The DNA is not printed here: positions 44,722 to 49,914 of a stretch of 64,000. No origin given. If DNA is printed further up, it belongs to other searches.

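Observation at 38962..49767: Two giant paralogous surface proteins whose first ~690 bp (RBS included) are nucleotide-identical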

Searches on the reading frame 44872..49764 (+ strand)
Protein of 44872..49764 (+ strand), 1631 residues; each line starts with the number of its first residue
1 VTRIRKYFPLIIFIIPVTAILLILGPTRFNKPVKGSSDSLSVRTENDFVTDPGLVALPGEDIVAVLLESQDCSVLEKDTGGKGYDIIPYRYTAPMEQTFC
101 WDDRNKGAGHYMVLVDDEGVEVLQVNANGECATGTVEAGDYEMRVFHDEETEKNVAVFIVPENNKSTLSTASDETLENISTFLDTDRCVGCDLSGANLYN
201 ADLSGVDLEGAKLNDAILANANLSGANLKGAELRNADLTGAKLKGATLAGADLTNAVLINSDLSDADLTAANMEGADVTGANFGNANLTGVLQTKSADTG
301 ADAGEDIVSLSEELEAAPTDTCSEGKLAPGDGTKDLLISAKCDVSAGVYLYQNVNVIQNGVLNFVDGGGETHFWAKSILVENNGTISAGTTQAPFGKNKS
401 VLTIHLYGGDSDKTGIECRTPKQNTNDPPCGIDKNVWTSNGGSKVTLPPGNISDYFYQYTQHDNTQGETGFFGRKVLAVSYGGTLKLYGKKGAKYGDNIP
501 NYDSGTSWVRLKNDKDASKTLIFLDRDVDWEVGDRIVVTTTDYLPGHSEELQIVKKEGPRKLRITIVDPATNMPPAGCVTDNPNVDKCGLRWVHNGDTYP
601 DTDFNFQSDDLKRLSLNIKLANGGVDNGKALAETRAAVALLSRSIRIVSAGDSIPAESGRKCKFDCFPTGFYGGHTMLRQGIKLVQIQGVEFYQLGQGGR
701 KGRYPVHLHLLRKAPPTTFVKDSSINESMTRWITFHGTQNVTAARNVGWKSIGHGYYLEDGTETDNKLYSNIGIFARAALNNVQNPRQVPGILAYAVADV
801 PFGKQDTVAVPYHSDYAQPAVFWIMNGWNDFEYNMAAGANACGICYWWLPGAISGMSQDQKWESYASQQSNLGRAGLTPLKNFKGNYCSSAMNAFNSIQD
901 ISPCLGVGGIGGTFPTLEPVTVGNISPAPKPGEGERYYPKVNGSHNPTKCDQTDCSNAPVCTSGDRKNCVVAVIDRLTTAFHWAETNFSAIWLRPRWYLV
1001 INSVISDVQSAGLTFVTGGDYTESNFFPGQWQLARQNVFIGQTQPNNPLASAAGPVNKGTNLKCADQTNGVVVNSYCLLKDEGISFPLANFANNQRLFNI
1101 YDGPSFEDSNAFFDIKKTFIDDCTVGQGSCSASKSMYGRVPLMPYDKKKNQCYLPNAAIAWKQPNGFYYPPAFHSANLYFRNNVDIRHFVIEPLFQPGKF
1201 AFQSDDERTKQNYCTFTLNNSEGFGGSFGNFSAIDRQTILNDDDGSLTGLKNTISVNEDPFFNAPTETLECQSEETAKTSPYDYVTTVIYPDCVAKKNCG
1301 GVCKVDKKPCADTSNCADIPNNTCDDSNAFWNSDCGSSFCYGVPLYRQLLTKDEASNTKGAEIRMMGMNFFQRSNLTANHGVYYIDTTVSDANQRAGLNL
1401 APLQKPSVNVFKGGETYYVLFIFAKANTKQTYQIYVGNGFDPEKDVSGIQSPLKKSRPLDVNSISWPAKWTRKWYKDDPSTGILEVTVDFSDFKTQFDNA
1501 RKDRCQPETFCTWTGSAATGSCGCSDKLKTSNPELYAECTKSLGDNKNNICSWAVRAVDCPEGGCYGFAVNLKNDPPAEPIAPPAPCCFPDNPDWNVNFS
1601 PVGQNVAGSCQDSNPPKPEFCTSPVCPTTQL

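Call 8: search_protein_families(library=pfam, proteins=[window:44872-49764:+], max_evalue=0.1)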
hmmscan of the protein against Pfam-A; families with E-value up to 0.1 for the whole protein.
window:44872-49764:+ (1631 aa): 6 families
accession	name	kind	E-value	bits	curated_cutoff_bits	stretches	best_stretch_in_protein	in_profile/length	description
PF24606.1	CEMIP_beta-hel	-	1.7e-45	155.8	27.3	1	672-893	2-209/212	CEMIP beta-helix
PF00805.28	Pentapeptide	-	3.3e-28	97.3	20.2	3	216-255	1-40/40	Pentapeptide repeats (8 copies)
PF13599.13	Pentapeptide_4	-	8.5e-11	42.2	38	1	190-256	10-76/78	Pentapeptide repeat region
PF13576.12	Pentapeptide_3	-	6.2e-10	39.6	27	2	244-286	2-47/48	Pentapeptide repeats (9 copies)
PF10162.14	G8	-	9.4e-09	35.7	22.9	1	351-414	31-87/124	G8 domain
PF25296.1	Decapeptide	-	0.04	14.2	45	1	222-279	16-73/74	Decapeptide repeat region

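Call 9: search_protein_families(library=ncbifam, proteins=[window:44872-49764:+], max_evalue=0.1)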
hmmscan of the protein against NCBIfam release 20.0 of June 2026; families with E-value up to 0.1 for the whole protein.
window:44872-49764:+ (1631 aa): 17 families
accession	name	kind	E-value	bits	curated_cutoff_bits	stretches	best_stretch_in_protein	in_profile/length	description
NF047416.1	penta_HetL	equivalog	8.5e-18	64.6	260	1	191-297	53-159/218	heterocyst differentiation pentapeptide repeat protein HetL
NF052603.1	penta_Alr5209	equivalog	1e-15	57.8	125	2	193-277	15-94/113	Alr5209 family pentapeptide repeat protein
NF011744.0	PRK15197.1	equivalog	1.4e-13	50.7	274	1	173-297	151-276/291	SPI-2 type III secretion system effector PipB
NF011743.0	PRK15196.1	equivalog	1.4e-12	47.2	354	2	240-296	151-207/350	type III secretion system effector PipB2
NF038182.1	penta_rpt_SmQnr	exception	2.9e-08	33.8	460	2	195-278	119-197/215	SmQnr family pentapeptide repeat protein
NF033086.2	penta_rpt_Qnr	equivalog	7e-08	32.4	240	1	191-286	86-181/211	Qnr family pentapeptide repeat protein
NF000349.1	mfpA_AE000516.2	equivalog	3.8e-07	30.1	360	2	225-283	91-149/183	pentapeptide repeat protein MfpA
NF000420.1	penta_rpt_QnrB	exception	2.1e-06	27.9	460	1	184-291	87-189/214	QnrB family quinolone resistance pentapeptide repeat protein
NF000071.4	penta_rpt_QnrA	exception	3.1e-06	27.1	450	1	192-276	118-197/218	QnrA family quinolone resistance pentapeptide repeat protein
NF011904.1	PRK15377.1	subfamily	3.8e-06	25.6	500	1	188-292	16-118/606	type III secretion system effector HECT-type E3 ubiquitin transferase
NF033375.2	penta_rpt_QnrE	exception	9.2e-06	25.8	480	1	186-291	89-189/214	QnrE family quinolone resistance pentapeptide repeat protein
NF012152.0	penta_rpt_QnrC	exception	1e-05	25.6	500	1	190-282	91-183/221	QnrC family quinolone resistance pentapeptide repeat protein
NF000056.3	penta_rpt_QnrS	exception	1.4e-05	24.8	460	1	202-276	58-132/218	QnrS family quinolone resistance pentapeptide repeat protein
NF000139.2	penta_rpt_QnrD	exception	3.4e-05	23.9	425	1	176-291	76-194/214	QnrD family quinolone resistance pentapeptide repeat protein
NF000421.1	penta_rpt_QnrVC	exception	4.6e-05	23.5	460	1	200-278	51-139/218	QnrVC family quinolone resistance pentapeptide repeat protein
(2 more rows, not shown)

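Call 15: find_homologous_proteins(query=window:44872-49764:+, max_evalue=1e-10)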
Query window:44872-49764:+ (1631 aa): 1681 proteins with E <= 1e-10 among 8000 candidates; the best 120 are listed.
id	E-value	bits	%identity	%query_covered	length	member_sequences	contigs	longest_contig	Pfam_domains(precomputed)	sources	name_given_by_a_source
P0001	0.0e+0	3870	100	100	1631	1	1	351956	PF24606.2,PF13576.13,PF10162.15,PF13599.14,PF00805.29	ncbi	ncbi:MAG: pentapeptide repeat-containing protein [Thermodesulfobacteriota bacterium]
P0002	0.0e+0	3142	82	100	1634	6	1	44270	PF24606.2,PF13576.13,PF10162.15,PF13599.14,PF00805.29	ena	-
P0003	0.0e+0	3103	80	100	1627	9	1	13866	PF24606.2,PF13576.13,PF10162.15,PF13599.14,PF00805.29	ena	-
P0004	0.0e+0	3050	80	100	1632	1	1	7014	PF24606.2,PF13576.13,PF10162.15,PF13599.14,PF00805.29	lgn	-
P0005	0.0e+0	2955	78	100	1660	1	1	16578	PF24606.2,PF13576.13,PF10162.15,PF13599.14,PF00805.29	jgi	-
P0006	0.0e+0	2803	72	100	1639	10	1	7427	PF24606.2,PF13576.13,PF10162.15,PF13599.14,PF00805.29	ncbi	-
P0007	0.0e+0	2665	81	84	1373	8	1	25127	PF24606.2,PF10162.15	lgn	-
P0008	0.0e+0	2561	67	99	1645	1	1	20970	PF24606.2,PF10162.15,PF13599.14,PF00805.29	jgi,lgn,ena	-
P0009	0.0e+0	2222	63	98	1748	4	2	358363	PF23657.2,PF24606.2,PF13576.13,PF10162.15,PF13599.14,PF00805.29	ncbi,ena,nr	ncbi:MAG TPA: pentapeptide repeat-containing protein [Thermodesulfobacteriota bacterium]|nr:pentapep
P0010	0.0e+0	2203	64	95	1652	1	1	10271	PF24606.2,PF13576.13,PF10162.15,PF13599.14,PF00805.29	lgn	-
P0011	0.0e+0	2081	58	98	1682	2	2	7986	PF24606.2,PF13576.13,PF10162.15,PF13599.14,PF00805.29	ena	-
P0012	0.0e+0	1901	56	100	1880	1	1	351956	PF24606.2,PF13576.13,PF10162.15,PF13599.14,PF00805.29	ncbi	ncbi:MAG: pentapeptide repeat-containing protein [Thermodesulfobacteriota bacterium]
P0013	0.0e+0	1802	53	99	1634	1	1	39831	PF24606.2,PF10162.15,PF13599.14,PF00805.29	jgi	-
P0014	0.0e+0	1744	54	100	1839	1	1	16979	PF24606.2,PF13576.13,PF10162.15,PF13599.14,PF00805.29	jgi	jgi:hypothetical protein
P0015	0.0e+0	1736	54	99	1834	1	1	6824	PF24606.2,PF13576.13,PF10162.15,PF13599.14,PF00805.29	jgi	jgi:hypothetical protein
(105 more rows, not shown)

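Call 17: find_encoding_contigs(protein=P0002, flank=10000, max_places=3)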
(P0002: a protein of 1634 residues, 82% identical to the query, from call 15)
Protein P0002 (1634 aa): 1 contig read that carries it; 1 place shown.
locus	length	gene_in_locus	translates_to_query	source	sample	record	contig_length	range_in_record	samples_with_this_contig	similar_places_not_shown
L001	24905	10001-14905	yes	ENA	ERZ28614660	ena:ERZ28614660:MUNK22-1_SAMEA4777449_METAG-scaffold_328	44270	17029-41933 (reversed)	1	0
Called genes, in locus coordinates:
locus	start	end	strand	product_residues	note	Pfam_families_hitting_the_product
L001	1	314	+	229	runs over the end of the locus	PF04542:Sigma70_r2, PF08281:Sigma70_r4_2, PF04545:Sigma70_r4 (weak)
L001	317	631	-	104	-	PF00462:Glutaredoxin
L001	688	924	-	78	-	PF01722:BolA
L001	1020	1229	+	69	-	-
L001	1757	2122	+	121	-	PF00472:RF-1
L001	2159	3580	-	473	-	PF13231:PMT_2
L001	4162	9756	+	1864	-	PF00805:Pentapeptide (weak), PF13576:Pentapeptide_3 (faint), PF13599:Pentapeptide_4 (weak), PF00805:Pentapeptide, PF10162:G8, PF24606:CEMIP_beta-hel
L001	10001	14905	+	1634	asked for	PF00805:Pentapeptide (weak), PF13576:Pentapeptide_3 (faint), PF13599:Pentapeptide_4 (weak), PF00805:Pentapeptide, PF10162:G8 (faint), PF24606:CEMIP_beta-hel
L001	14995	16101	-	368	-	-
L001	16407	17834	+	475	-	PF00070:Pyr_redox (faint), PF01266:DAO (weak), PF01593:Amino_oxidase, PF03486:HI0933_like (faint), PF07992:Pyr_redox_2 (faint), PF13450:NAD_binding_8, PF13738:Pyr_redox_3 (faint)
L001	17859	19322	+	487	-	PF13231:PMT_2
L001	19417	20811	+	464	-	PF13231:PMT_2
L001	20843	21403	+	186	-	-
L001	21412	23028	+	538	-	-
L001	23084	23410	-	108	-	PF10518:TAT_signal (weak)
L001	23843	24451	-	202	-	PF00353:HemolysinCabind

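Call 18: find_encoding_contigs(protein=P0009, flank=10000, max_places=3)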
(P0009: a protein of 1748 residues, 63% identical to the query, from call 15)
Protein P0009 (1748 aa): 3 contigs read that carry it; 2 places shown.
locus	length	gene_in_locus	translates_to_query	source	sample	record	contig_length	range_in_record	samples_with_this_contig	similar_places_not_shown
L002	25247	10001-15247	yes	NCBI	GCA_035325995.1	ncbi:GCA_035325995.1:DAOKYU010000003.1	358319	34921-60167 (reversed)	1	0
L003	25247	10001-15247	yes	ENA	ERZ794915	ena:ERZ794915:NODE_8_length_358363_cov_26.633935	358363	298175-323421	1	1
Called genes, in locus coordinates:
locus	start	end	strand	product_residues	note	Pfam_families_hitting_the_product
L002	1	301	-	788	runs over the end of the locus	PF13567:DUF4131, PF03772:Competence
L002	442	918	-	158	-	PF02542:YgbB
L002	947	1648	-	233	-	PF01128:IspD, PF12804:NTP_transf_3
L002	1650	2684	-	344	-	PF01850:PIN (weak), PF01938:TRAM (faint)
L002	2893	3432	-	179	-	-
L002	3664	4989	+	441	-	PF01773:Nucleos_tra2_N, PF07670:Gate, PF07662:Nucleos_tra2_C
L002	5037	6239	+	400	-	PF04542:Sigma70_r2, PF04539:Sigma70_r3, PF04545:Sigma70_r4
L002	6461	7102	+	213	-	PF00440:TetR_N, PF16925:TetR_C_13, PF21993:TetR_C_13_2, PF21935:TetR_C_45 (weak)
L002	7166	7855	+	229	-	PF04542:Sigma70_r2, PF08281:Sigma70_r4_2, PF04545:Sigma70_r4 (weak)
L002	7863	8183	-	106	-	PF00462:Glutaredoxin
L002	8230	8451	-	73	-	PF01722:BolA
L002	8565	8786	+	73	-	-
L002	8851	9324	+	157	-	PF00571:CBS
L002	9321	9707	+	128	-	PF00472:RF-1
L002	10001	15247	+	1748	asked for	PF00805:Pentapeptide, PF13576:Pentapeptide_3 (faint), PF13599:Pentapeptide_4 (weak), PF00805:Pentapeptide, PF10162:G8 (weak), PF24606:CEMIP_beta-hel, PF23657:DUF7151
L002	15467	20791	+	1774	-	PF00805:Pentapeptide, PF13576:Pentapeptide_3 (faint), PF13599:Pentapeptide_4, PF00805:Pentapeptide, PF10162:G8 (weak), PF24606:CEMIP_beta-hel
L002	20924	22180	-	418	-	-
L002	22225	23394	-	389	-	-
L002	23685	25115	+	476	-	PF01266:DAO (faint), PF01593:Amino_oxidase, PF13450:NAD_binding_8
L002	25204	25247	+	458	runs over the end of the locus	PF13231:PMT_2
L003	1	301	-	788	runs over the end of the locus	PF13567:DUF4131, PF03772:Competence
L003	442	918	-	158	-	PF02542:YgbB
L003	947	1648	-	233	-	PF01128:IspD, PF12804:NTP_transf_3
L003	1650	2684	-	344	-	PF01850:PIN (weak), PF01938:TRAM (faint)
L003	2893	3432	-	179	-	-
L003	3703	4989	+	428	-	PF01773:Nucleos_tra2_N, PF07670:Gate, PF07662:Nucleos_tra2_C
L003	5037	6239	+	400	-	PF04542:Sigma70_r2, PF04539:Sigma70_r3, PF04545:Sigma70_r4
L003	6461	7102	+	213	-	PF00440:TetR_N, PF16925:TetR_C_13, PF21993:TetR_C_13_2, PF21935:TetR_C_45 (weak)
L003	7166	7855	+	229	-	PF04542:Sigma70_r2, PF08281:Sigma70_r4_2, PF04545:Sigma70_r4 (weak)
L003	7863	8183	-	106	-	PF00462:Glutaredoxin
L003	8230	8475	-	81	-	PF01722:BolA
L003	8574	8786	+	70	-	-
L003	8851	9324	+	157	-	PF00571:CBS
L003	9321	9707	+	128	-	PF00472:RF-1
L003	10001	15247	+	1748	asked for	PF00805:Pentapeptide, PF13576:Pentapeptide_3 (faint), PF13599:Pentapeptide_4 (weak), PF00805:Pentapeptide, PF10162:G8 (weak), PF24606:CEMIP_beta-hel, PF23657:DUF7151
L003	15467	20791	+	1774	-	PF00805:Pentapeptide, PF13576:Pentapeptide_3 (faint), PF13599:Pentapeptide_4, PF00805:Pentapeptide, PF10162:G8 (weak), PF24606:CEMIP_beta-hel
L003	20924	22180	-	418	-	-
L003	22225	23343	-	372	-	-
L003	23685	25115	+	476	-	PF01266:DAO (faint), PF01593:Amino_oxidase, PF13450:NAD_binding_8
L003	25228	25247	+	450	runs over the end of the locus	PF13231:PMT_2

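Call 45: find_encoding_contigs(protein=P0001, flank=1000, max_places=3)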
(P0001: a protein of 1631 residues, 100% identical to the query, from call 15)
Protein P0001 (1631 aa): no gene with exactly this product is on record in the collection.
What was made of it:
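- The assembly method of the source MAG is unknown (call 45 found no record). Its assembly method could not be retrieved (call 45).
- Tried and rejected: It was not on record (call 45).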
